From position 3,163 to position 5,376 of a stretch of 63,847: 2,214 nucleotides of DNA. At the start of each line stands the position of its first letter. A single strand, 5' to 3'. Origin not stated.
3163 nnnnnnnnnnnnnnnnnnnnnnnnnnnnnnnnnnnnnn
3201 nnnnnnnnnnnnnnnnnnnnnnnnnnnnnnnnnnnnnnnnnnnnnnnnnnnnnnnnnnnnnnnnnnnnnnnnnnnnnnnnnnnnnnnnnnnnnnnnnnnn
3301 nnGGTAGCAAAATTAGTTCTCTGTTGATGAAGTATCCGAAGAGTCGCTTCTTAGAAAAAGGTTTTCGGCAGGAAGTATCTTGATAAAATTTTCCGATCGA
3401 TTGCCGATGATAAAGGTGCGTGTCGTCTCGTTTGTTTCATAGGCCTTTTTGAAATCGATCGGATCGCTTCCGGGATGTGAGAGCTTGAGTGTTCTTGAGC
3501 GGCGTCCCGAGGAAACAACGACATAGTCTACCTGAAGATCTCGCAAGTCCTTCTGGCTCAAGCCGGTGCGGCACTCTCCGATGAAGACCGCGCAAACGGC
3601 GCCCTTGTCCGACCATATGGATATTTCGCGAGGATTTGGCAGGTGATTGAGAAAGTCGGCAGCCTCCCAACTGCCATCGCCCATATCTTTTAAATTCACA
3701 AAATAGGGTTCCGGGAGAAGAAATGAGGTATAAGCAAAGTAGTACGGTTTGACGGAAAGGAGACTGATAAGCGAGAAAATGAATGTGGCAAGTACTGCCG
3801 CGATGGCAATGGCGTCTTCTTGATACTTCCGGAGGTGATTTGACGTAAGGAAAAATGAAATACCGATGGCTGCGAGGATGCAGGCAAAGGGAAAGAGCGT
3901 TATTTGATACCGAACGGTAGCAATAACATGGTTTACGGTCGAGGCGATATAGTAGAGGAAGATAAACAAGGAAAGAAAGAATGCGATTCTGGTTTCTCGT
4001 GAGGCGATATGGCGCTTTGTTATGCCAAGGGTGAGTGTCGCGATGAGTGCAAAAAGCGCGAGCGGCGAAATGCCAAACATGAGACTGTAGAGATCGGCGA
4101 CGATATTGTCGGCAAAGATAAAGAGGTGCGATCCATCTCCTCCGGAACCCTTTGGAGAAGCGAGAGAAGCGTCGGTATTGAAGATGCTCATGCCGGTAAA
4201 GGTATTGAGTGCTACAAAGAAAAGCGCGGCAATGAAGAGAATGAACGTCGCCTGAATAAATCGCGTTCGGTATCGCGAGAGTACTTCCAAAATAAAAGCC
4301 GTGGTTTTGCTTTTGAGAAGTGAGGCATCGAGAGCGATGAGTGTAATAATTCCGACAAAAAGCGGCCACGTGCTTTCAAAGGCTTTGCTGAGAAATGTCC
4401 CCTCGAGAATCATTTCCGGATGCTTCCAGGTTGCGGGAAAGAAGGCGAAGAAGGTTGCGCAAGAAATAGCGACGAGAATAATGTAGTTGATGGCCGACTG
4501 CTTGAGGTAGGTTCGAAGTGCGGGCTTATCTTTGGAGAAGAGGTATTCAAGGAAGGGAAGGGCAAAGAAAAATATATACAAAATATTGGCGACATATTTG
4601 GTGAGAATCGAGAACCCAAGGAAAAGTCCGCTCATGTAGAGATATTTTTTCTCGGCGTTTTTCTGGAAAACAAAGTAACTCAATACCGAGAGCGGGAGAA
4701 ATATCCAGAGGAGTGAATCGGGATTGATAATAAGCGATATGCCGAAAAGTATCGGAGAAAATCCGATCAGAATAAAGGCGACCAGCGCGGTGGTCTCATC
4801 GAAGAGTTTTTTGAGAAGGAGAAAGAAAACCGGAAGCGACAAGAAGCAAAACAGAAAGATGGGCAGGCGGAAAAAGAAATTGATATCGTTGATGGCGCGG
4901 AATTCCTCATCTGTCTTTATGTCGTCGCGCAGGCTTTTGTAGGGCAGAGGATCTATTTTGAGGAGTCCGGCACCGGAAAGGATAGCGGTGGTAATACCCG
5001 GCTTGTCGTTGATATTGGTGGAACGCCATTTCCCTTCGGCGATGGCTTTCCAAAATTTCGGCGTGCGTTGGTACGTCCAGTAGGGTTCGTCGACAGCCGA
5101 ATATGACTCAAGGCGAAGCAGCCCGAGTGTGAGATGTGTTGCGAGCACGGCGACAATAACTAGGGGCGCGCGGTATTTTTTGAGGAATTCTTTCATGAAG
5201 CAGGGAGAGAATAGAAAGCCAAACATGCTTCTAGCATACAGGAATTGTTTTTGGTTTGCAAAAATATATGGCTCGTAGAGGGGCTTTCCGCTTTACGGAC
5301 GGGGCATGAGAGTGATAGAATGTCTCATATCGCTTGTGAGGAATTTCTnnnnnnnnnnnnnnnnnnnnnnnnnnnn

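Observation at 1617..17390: Mirror-symmetric envelope-glycosylation supercluster: six GT-C transferases, two anchored GH28s, a YdjC/NaxD-type deacetylase and an ArnC/RgtE-like lipid-sugar synthase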

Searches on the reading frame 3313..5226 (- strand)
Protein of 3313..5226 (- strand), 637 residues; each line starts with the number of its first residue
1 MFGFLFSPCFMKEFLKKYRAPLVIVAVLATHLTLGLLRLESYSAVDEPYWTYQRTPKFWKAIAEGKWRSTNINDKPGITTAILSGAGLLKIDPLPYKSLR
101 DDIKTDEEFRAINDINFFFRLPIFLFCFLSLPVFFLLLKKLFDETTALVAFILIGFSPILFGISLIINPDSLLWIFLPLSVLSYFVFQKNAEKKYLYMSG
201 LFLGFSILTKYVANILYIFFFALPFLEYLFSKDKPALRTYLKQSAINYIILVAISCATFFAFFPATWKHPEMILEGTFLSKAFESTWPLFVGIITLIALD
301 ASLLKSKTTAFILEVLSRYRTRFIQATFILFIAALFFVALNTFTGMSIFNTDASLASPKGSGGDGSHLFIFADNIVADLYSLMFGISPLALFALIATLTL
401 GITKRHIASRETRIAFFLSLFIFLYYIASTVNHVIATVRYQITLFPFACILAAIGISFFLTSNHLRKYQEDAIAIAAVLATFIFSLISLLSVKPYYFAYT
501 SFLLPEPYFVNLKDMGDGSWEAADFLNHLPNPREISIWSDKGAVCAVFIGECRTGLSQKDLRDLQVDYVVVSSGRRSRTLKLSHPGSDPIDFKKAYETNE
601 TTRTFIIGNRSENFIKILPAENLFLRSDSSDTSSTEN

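Call 3: search_protein_families(library=pfam, proteins=[window:3313-5226:-], max_evalue=0.01)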
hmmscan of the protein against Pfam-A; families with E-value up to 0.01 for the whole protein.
window:3313-5226:- (637 aa): 2 families
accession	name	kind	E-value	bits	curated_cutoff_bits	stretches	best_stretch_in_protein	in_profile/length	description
PF13231.12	PMT_2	-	7.6e-13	49.4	26.1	1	117-254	22-151/160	Dolichyl-phosphate-mannose-protein mannosyltransferase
PF02366.24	PMT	-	3.1e-11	43.7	22.7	1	116-263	82-237/245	Dolichyl-phosphate-mannose-protein mannosyltransferase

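Call 4: search_protein_families(library=ncbifam, proteins=[window:3313-5226:-], max_evalue=0.01)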
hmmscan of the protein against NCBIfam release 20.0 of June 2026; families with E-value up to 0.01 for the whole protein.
window:3313-5226:- (637 aa): 1 family
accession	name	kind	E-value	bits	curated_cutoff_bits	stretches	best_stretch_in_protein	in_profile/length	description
TIGR03663.1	TIGR03663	subfamily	2.1e-06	27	126.25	1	109-287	63-244/435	flippase activity-associated protein Agl23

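Call 11: find_homologous_proteins(query=window:3313-5226:-, max_evalue=0.00001)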
Query window:3313-5226:- (637 aa): 420 proteins with E <= 0.00001 among 8000 candidates; the best 120 are listed.
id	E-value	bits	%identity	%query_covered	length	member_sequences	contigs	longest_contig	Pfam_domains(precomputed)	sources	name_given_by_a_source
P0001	0.0e+0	1389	99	100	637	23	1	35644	PF02366.25,PF13231.13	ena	-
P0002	0.0e+0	1093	80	97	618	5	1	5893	PF02366.25,PF13231.13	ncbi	-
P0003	0.0e+0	1088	78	97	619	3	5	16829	PF02366.25,PF13231.13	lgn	-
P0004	6.1e-292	988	72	97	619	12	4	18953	PF02366.25,PF13231.13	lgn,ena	-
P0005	1.2e-285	967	70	97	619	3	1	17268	PF02366.25,PF13231.13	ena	-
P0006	1.3e-281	954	70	97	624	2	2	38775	PF02366.25,PF13231.13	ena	-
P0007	9.0e-237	806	60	96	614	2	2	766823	PF02366.25,PF13231.13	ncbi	ncbi:MAG: glycosyltransferase family 39 protein [Candidatus Moraniibacteriota bacterium]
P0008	6.8e-235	800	60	96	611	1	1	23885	PF02366.25,PF13231.13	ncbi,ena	-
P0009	1.1e-233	796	62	95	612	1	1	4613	PF02366.25,PF13231.13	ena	-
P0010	3.7e-233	794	60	96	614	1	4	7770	PF02366.25,PF13231.13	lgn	-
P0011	1.1e-231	789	60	95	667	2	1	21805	PF02366.25,PF13231.13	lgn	-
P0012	1.3e-231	789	59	95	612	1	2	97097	PF02366.25,PF13231.13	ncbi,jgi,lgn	jgi:4-amino-4-deoxy-L-arabinose transferase-like glycosyltransferase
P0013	1.8e-231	788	59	96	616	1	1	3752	PF02366.25,PF13231.13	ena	-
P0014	2.1e-231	788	60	95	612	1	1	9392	PF02366.25,PF13231.13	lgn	-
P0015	4.9e-231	787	59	96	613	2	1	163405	PF02366.25,PF13231.13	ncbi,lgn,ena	-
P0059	1.1e-203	697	55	96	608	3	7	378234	PF02366.25,PF13231.13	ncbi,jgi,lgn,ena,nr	ncbi:MAG TPA: glycosyltransferase family 39 protein [Candidatus Moranbacteria bacterium]|nr:glycosyl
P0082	2.3e-194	666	53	95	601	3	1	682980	PF02366.25,PF13231.13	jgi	jgi:hypothetical protein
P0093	2.2e-188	646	50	95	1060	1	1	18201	PF12708.13,PF02366.25,PF13231.13,PF00295.24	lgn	-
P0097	1.2e-186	640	51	95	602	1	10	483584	PF02366.25,PF13231.13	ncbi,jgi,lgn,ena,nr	ncbi:MAG TPA: hypothetical protein DEA43_00405 [Candidatus Moranbacteria bacterium]|nr:hypothetical 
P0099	1.6e-185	636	52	94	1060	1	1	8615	PF02366.25,PF13231.13,PF00295.24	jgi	jgi:polygalacturonase/4-amino-4-deoxy-L-arabinose transferase-like glycosyltransferase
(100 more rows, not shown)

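Call 13: find_encoding_contigs(protein=P0007, flank=10000, max_places=2)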
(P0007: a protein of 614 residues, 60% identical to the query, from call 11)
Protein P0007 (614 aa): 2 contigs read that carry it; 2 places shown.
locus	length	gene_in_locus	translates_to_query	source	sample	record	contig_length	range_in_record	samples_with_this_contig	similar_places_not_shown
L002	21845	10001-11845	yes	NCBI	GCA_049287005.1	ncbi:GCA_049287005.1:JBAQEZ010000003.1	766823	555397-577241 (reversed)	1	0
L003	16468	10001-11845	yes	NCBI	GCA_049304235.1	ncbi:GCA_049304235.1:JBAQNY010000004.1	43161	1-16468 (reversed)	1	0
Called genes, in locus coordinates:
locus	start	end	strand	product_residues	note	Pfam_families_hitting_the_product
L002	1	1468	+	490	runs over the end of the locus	PF01943:Polysacc_synt, PF13440:Polysacc_synt_3, PF03023:MurJ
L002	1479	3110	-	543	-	PF13231:PMT_2 (weak)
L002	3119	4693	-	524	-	PF02366:PMT, PF13231:PMT_2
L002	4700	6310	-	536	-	PF13231:PMT_2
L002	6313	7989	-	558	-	-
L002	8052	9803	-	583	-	PF02366:PMT, PF13231:PMT_2 (weak)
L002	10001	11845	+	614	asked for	PF02366:PMT, PF13231:PMT_2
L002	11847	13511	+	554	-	PF12708:Pect-lyase_RHGA_epim (weak), PF05048:NosD (faint), PF00295:Glyco_hydro_28, PF13229:Beta_helix (weak)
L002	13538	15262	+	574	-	-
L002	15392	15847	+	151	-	-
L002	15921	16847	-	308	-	PF03706:LPG_synthase_TM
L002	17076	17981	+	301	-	-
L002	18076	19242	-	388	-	PF13439:Glyco_transf_4, PF13477:Glyco_trans_4_2 (weak), PF13579:Glyco_trans_4_4, PF20706:GT4-conflict, PF00534:Glycos_transf_1, PF13692:Glyco_trans_1_4, PF13524:Glyco_trans_1_2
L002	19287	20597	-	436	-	PF03446:NAD_binding_2 (faint), PF03721:UDPG_MGDP_dh_N, PF03807:F420_oxidored (faint), PF00984:UDPG_MGDP_dh, PF03720:UDPG_MGDP_dh_C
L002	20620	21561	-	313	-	PF00535:Glycos_transf_2, PF10111:Glyco_tranf_2_2 (weak)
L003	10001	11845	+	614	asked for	PF02366:PMT, PF13231:PMT_2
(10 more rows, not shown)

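Call 14: find_encoding_contigs(protein=P0093, flank=10000, max_places=2)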
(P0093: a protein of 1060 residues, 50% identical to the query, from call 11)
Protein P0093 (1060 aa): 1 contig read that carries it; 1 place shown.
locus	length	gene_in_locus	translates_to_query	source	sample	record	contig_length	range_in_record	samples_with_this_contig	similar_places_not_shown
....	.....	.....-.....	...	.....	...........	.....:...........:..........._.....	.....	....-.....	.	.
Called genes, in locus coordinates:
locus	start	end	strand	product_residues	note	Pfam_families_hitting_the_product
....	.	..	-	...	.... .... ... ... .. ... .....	-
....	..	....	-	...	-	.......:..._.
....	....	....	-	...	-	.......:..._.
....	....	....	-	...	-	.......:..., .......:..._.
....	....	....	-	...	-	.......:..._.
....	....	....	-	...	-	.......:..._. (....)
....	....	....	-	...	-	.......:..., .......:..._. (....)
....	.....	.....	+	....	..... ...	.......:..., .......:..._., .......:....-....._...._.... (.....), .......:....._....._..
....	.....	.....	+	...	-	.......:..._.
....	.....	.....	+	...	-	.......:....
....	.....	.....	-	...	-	?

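Call 17: search_solved_structures(query=window:3313-5226:-, max_evalue=1)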
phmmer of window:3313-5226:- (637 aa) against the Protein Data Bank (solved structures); distinct sequences matched with E-value up to 1: 0.

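Call 33: find_related_loci(query=A1, collection=genome_contigs, flank=10000)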
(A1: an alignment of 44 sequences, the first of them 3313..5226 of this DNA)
Query A1 (637 aa) in genome_contigs; peptide patterns used: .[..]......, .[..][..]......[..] (x = any residue, [..] = any of these).
153 stretches matched a pattern; 134 encode a relative of the query (tblastn E <= 1e-3); the best 80 are kept; 77 distinct loci.
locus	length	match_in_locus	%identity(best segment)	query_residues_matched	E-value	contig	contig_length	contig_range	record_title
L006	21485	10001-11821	60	11-623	0e+0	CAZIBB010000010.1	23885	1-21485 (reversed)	MAG TPA_asm: uncultured Bdellovibrionales bacterium isolate ERP113451_co1_58 genome assembly, contig: NODE_2397_length_2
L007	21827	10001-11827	59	11-623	0e+0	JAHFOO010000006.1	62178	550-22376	MAG: Candidatus Moraniibacteriota bacterium isolate nzgw505 NODE_356_length_62179_cov_4.929808, whole genome shotgun seq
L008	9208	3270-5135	58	11-626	0e+0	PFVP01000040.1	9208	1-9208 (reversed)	MAG: Candidatus Moranbacteria bacterium CG_4_9_14_3_um_filter_45_14 CG_4_9_14_3_um_filter_150_scaffold_8828_c, whole gen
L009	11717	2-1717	61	42-619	0e+0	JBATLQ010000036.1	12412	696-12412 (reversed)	MAG: Candidatus Moraniibacteriota bacterium isolate MFD10474_ilm_asm_bin3 k127_37984, whole genome shotgun sequence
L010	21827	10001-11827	60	11-623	0e+0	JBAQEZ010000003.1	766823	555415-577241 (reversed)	MAG: Candidatus Moraniibacteriota bacterium isolate MFD12003_ilm_asm_bin65 k127_11199, whole genome shotgun sequence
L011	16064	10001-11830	57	10-623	0e+0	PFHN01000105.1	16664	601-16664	MAG: Candidatus Moranbacteria bacterium CG_4_8_14_3_um_filter_41_13 CG_4_8_14_3_um_filter_scaffold_1047_c, whole genome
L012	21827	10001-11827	55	15-623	0e+0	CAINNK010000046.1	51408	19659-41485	uncultured bacterium isolate AM_bin-0953 genome assembly, contig: bin-0953:46/46, whole genome shotgun sequence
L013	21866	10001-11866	51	8-634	0e+0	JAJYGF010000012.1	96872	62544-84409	MAG: bacterium isolate DBS1-3.bin117 NODE_293_length_96872_cov_1.86625, whole genome shotgun sequence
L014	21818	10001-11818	56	15-624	0e+0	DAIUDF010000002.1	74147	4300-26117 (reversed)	MAG TPA_asm: Candidatus Moraniibacteriota bacterium isolate CTOTU18587 NODE_304_length_74147_cov_9.407588, whole genome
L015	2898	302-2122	54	15-621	0e+0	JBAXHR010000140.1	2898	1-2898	MAG: Candidatus Moraniibacteriota bacterium isolate ELA328 MAG328_140, whole genome shotgun sequence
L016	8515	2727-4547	53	19-624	0e+0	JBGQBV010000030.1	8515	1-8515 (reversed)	MAG: Candidatus Paceibacteria bacterium isolate OBJ2_061818_110_56 k141_77893_length_8515_cov_8.0000, whole genome shotg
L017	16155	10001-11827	52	11-624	0e+0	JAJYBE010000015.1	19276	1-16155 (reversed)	MAG: bacterium isolate BP8.bin61 NODE_3859_length_19276_cov_1.599091, whole genome shotgun sequence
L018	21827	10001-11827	52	11-621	0e+0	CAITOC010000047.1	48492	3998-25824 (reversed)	MAG: Candidatus Moranbacteria bacterium isolate MJ130702B_bin-413 genome assembly, contig: bin-413:47/88, whole genome s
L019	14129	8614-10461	50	16-626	0e+0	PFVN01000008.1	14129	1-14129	MAG: Candidatus Moranbacteria bacterium CG_4_9_14_3_um_filter_42_9 CG_4_9_14_3_um_filter_150_scaffold_4259_c, whole geno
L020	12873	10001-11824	47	15-624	0e+0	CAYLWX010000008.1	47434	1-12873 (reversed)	MAG TPA_asm: uncultured Bdellovibrionales bacterium isolate SRP090828_co2_165 genome assembly, contig: NODE_271_length_4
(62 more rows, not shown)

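Call 35: predict_structure(alignment_id=A1)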
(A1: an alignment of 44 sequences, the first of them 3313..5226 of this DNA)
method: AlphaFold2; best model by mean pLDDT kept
length: 637 residues; sequences in the alignment: 44
mean_pLDDT: 85.8   pTM: 0.90
mean pLDDT of the five models: 85.8, 85.5, 85.4, 83.3, 82.0
residues with pLDDT >= 90: 331; 70-90: 226; 50-70: 64; < 50: 16
segments of 3 or more residues with pLDDT < 50: 1-4, 361-363, 629-637
pLDDT, mean of each block of 10 residues (from residue 1): 58 84 97 91 75 75 69 59 71 86 93 89 92 97 96 95 76 92 97 98 90 86 94 90 95 93 76 71 73 88 91 93 96 97 91 70 68 90 94 97 90 97 89 66 94 95 72 90 94 86 90 72 95 96 91 83 88 87 78 92 90 92 73 46
secondary structure, 60 per line:
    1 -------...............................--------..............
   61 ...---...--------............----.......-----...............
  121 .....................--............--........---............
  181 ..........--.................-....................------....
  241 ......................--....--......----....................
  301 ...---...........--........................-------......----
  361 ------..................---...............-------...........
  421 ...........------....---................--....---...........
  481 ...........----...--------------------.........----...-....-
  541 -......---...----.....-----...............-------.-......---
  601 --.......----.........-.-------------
elements in order: H8-38 H47-63 H78-89 H94-100 H106-141 H144-155 H158-165 H169-190 H193-209 H211-230 H237-262 H265-268 H271-276 H281-303 H307-317 H320-343 H351-356 H367-384 H388-402 H410-431 H438-441 H445-460 H463-466 H470-491 H519-527 E536-539 H542-547 E551-553 H558-562 E568-572 H573-582 H592-597 E603-606 E614-619

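Call 39: fold_search(model_id=the predicted structure, library=pdb)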
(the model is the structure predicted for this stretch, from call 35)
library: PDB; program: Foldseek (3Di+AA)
matches with E <= 10: 403; with E <= 0.001: 18
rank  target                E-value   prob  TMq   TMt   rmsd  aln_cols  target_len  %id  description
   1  8b6l_I                2.0e-06  1.00  0.44  0.41  12.3       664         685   17  Subtomogram average of the human Sec61-TRAP-OSTA-translocon (released 2022-12-07)
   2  9n9j_I                2.4e-06  1.00  0.46  0.42  12.3       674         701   18  Structure of a GRP94 folding intermediate engaged with a CCDC134- and FKBP11-bound secretory translocon (released 2025-11-19)
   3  3wak                  1.0e-05  1.00  0.40  0.31  13.7       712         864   13  Crystal structure of the Archaeoglobus fulgidus oligosaccharyltransferase (O29867_ARCFU) in the apo form (released 2013-10-30)
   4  9s6t_A                1.6e-05  1.00  0.40  0.49   9.3       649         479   13  Ternary cryo-EM structure of chicken ALG12 with Dol25-PP-GlcNAc2Man7, Dol25-P-Man, and Fab (released 2026-03-18)
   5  5gmy_A                2.9e-05  1.00  0.39  0.31  13.3       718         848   13  Crystal structure of the Archaeoglobus fulgidus oligosaccharyltransferase (O29867_ARCFU) tethered with an acceptor pep (released 2017-02-01)
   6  7oci_F                3.4e-05  1.00  0.42  0.41  15.0       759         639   12  Cryo-EM structure of yeast Ost6p containing oligosaccharyltransferase complex (released 2022-02-16)
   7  6s7o_A                3.7e-05  1.00  0.44  0.43  10.6       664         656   14  Cryo-EM structure of human oligosaccharyltransferase complex OST-A (released 2019-12-18)
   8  6ftg_5                3.7e-05  1.00  0.43  0.43  12.1       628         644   16  Subtomogram average of OST-containing ribosome-translocon complexes from canine rough microsomal membranes (released 2018-03-21)
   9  8agb_A                5.2e-05  1.00  0.41  0.40  13.7       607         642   14  Structure of yeast oligosaccharylransferase complex with lipid-linked oligosaccharide bound (released 2022-12-07)
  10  6s7t_A                6.9e-05  1.00  0.43  0.40  12.9       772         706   13  Cryo-EM structure of human oligosaccharyltransferase complex OST-B (released 2019-12-18)
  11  8pn9_A                8.1e-05  1.00  0.45  0.44  10.5       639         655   16  Structure of human oligosaccharyltransferase OST-A complex bound to NGI-1 (released 2024-05-08)
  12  3waj                  8.4e-05  1.00  0.42  0.35  11.8       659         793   12  Crystal structure of the Archaeoglobus fulgidus oligosaccharyltransferase (O29867_ARCFU) complex with Zn and sulfate (released 2013-10-30)
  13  8age_A                1.9e-04  1.00  0.44  0.43  11.2       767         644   12  Structure of yeast oligosaccharylransferase complex with acceptor peptide bound (released 2022-12-07)
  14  5ezm                  2.3e-04  1.00  0.29  0.34  14.4       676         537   11  Crystal Structure of ArnT from Cupriavidus metallidurans in the apo state (released 2016-02-17)
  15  6c26_A                2.6e-04  1.00  0.42  0.41  12.0       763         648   12  The Cryo-EM structure of a eukaryotic oligosaccharyl transferase complex (released 2018-01-31)
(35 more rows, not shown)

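Call 64: search_protein_families(library=ncbifam, proteins=[L002:19287-20597:-, L002:20620-21561:-, L002:17076-17981:+], max_evalue=0.001)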
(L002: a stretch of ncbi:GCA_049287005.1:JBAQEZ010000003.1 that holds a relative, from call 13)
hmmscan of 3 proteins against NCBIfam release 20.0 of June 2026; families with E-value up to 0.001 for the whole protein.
L002:19287-20597:- (436 aa): 7 families
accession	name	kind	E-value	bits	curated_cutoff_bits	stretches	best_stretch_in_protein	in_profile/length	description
NF047673.2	TeichurnBiosyTuaD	equivalog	2.4e-161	537.7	700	1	2-435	3-430/439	UDP-glucose 6-dehydrogenase TuaD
TIGR03026.1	NDP-sugDHase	subfamily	2.3e-136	454.8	189.8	1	1-417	1-413/413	nucleotide sugar dehydrogenase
NF041297.1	UDPGDh_AglM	equivalog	9e-111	370.8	670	1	1-423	1-421/429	UDP-glucose 6-dehydrogenase AglM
NF040825.1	UDPMaNacDH_Arch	equivalog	7.6e-53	179.9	750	1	1-435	1-414/418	UDP-N-acetyl-D-mannosamine dehydrogenase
NF011631.0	PRK15057.1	equivalog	1.5e-45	156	757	1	1-357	1-339/388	UDP-glucose 6-dehydrogenase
NF008286.0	PRK11064.1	equivalog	8.6e-45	153.1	459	1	2-406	5-410/420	UDP-N-acetyl-D-mannosamine dehydrogenase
NF011729.0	PRK15182.1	equivalog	2.6e-14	52.9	592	1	2-419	8-416/425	Vi polysaccharide biosynthesis UDP-N-acetylglucosamine C-6 dehydrogenase TviB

L002:20620-21561:- (313 aa): 16 families
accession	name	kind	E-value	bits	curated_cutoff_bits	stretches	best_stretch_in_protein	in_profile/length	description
NF007986.1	PRK10714.1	equivalog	3.7e-53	180.6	529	1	8-310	8-311/316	undecaprenyl-phosphate 4-deoxy-4-formamido-L-arabinose transferase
NF047588.1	GlcsyltransPgfSStrep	equivalog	4.9e-40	137.6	500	1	8-309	3-304/308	glycosyltransferase PgfS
TIGR04182.1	glyco_TIGR04182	equivalog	2.2e-18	66.7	325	1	9-302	3-292/293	S-layer glycoprotein N-glycosyltransferase AglJ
NF041875.1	EPS_EpsD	equivalog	8.4e-13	48.4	370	1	8-103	1-97/325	exopolysaccharide biosynthesis glycosyltransferase EpsD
NF041391.1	DPhHxTase_Halo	equivalog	4.6e-12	45.4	375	1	15-169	4-155/213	dolichyl-phosphate hexose transferase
TIGR03937.1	PgaC_IcaA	equivalog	5.3e-12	45.4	422.3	1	7-109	46-149/407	poly-beta-1,6-N-acetyl-D-glucosamine synthase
TIGR04283.1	glyco_like_mftF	equivalog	2.2e-11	43.8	182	1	8-121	1-108/221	TIGR04283 family arsenosugar biosynthesis glycosyltransferase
TIGR03965.1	mycofact_glyco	equivalog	4.5e-10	39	280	1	8-119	76-188/467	mycofactocin biosynthesis glycosyltransferase MftF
NF058614.1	PPMAGASynPpgS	equivalog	7.6e-10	38.6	370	1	10-168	4-166/226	polyprenyl-phospho-N-acetylgalactosaminyl synthase PpgS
NF007482.0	PRK10073.1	equivalog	6e-08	32.1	423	1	2-104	2-104/334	glycosyltransferase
NF010496.0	PRK13915.1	equivalog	2.3e-07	30.2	262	1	7-99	32-130/307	glucosyl-3-phosphoglycerate synthase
NF047683.1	TeichurnBiosyTuaG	equivalog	3.6e-05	23.5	400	1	1-97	1-98/252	teichuronic acid biosynthesis protein TuaG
NF050050.1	ProtGlycPglI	equivalog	8.2e-05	22.1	500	1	7-121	3-119/306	GalNAc(5)-diNAcBac-PP-undecaprenol beta-1,3-glucosyltransferase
NF038302.1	EPS_HpsE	equivalog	0.0002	20.4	300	1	8-96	3-97/307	hormogonium polysaccharide biosynthesis glycosyltransferase HpsE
NF050819.1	PolSacchBiosHfsG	equivalog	0.00043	19.5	500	1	6-102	12-108/302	polysaccharide biosynthesis protein HfsG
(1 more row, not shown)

L002:17076-17981:+ (301 aa): 0 families
